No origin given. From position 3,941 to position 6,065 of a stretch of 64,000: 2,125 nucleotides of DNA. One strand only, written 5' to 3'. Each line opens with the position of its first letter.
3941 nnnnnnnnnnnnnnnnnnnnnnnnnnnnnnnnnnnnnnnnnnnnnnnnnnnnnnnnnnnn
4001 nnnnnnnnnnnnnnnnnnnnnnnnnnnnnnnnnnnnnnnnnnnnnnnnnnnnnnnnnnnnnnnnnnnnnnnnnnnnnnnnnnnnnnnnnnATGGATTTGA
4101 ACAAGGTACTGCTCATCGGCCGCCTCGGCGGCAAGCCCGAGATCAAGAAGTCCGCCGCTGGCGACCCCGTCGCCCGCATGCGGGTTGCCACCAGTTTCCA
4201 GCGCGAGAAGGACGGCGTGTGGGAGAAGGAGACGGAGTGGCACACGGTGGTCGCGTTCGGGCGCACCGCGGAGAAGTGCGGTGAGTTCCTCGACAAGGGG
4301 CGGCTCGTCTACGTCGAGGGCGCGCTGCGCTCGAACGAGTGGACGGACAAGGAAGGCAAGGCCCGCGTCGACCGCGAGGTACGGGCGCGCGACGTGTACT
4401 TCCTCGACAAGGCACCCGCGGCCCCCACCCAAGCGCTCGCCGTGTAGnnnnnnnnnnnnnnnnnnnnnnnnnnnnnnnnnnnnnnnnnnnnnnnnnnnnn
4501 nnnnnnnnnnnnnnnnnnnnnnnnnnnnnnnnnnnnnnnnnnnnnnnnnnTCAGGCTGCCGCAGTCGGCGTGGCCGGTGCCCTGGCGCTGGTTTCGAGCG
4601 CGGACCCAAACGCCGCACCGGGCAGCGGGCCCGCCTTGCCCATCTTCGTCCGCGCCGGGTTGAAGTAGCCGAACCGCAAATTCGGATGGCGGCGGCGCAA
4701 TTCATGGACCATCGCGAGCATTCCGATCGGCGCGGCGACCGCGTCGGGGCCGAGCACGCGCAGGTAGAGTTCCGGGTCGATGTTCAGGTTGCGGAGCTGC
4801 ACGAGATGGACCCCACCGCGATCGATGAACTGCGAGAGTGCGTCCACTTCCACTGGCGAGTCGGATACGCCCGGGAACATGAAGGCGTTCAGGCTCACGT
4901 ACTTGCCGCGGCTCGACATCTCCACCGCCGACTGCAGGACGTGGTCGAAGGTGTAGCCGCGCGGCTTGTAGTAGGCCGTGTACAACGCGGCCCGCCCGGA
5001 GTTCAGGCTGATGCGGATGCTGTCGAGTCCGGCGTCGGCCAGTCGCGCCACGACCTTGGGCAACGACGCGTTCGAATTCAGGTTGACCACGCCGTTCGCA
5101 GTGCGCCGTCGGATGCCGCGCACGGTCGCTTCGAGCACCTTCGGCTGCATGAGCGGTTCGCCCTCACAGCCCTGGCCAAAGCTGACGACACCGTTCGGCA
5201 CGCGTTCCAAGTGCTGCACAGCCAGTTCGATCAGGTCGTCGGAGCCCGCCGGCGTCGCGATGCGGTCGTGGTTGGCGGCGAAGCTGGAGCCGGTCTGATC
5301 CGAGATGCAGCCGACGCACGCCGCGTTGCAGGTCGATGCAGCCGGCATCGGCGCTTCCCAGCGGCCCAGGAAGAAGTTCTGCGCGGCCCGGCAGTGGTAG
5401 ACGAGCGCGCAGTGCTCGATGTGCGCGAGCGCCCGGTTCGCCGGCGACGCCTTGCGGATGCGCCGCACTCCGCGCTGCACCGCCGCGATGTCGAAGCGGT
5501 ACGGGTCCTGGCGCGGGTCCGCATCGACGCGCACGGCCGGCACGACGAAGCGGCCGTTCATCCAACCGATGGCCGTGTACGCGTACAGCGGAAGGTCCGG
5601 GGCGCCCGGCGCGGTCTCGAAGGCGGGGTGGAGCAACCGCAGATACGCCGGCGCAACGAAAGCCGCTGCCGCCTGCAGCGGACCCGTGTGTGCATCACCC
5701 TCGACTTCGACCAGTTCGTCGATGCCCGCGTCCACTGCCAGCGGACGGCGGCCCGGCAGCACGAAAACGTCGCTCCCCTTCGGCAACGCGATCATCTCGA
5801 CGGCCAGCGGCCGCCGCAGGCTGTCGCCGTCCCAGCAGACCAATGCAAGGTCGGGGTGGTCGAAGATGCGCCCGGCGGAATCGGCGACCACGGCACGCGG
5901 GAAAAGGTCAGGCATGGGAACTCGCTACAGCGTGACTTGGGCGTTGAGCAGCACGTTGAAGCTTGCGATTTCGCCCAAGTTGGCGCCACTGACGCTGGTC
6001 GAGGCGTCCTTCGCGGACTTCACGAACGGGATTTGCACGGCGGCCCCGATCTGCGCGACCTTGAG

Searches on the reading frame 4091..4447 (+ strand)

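Call 24: search_protein_families(library=pfam, proteins=[window:4091-4447:+], max_evalue=0.01)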
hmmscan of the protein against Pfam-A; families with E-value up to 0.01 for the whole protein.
window:4091-4447:+ (118 aa): 1 family
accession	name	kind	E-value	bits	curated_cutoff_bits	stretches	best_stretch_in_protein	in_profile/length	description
PF00436.31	SSB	-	2.7e-29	101.7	26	1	3-105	1-104/104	Single-strand binding protein family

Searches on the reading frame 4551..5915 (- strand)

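Call 24: search_protein_families(library=pfam, proteins=[window:4551-5915:-], max_evalue=0.01)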
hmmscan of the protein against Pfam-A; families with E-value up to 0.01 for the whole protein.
window:4551-5915:- (454 aa): 1 family
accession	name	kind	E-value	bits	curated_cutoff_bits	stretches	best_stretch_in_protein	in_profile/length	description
PF04055.27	Radical_SAM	-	4e-13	50.3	29.5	1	194-356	5-160/166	Radical SAM superfamily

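Call 49: search_protein_families(library=ncbifam, proteins=[window:4551-5915:-], max_evalue=0.01)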
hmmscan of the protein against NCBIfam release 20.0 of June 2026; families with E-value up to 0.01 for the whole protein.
window:4551-5915:- (454 aa): 9 families
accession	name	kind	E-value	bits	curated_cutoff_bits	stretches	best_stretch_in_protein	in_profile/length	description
TIGR02666.1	moaA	equivalog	2.2e-09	36.7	284.05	1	195-371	19-187/336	GTP 3',8-cyclase MoaA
TIGR04466.1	rSAM_BlsE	equivalog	5.5e-08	32.6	400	1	196-348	13-149/327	cytosylglucuronate decarboxylase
TIGR02668.1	moaA_archaeal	equivalog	6.5e-06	25.3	325.25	1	194-366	18-175/303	GTP 3',8-cyclase MoaA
TIGR04100.1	rSAM_pair_X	hypoth_equivalog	2.8e-05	23.8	262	1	195-341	17-165/197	TIGR04100 family radical SAM protein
TIGR04038.1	tatD_link_rSAM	subfamily_domain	0.00031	20.6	129.7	1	194-351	16-171/192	TatD family nuclease-associated radical SAM protein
NF001199.0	PRK00164.2-1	equivalog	0.00062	19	231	1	194-353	20-166/308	GTP 3',8-cyclase MoaA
TIGR04317.1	W_rSAM_matur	equivalog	0.00086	18.5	380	1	194-313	12-119/349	tungsten cofactor oxidoreductase radical SAM maturase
TIGR04311.1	rSAM_Geo_metal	subfamily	0.0019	17.3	400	1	193-312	10-120/423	radical SAM/SPASM family putative metalloenzyme maturase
TIGR02493.1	PFLA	equivalog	0.0058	16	231.75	1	250-366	72-185/235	pyruvate formate-lyase-activating protein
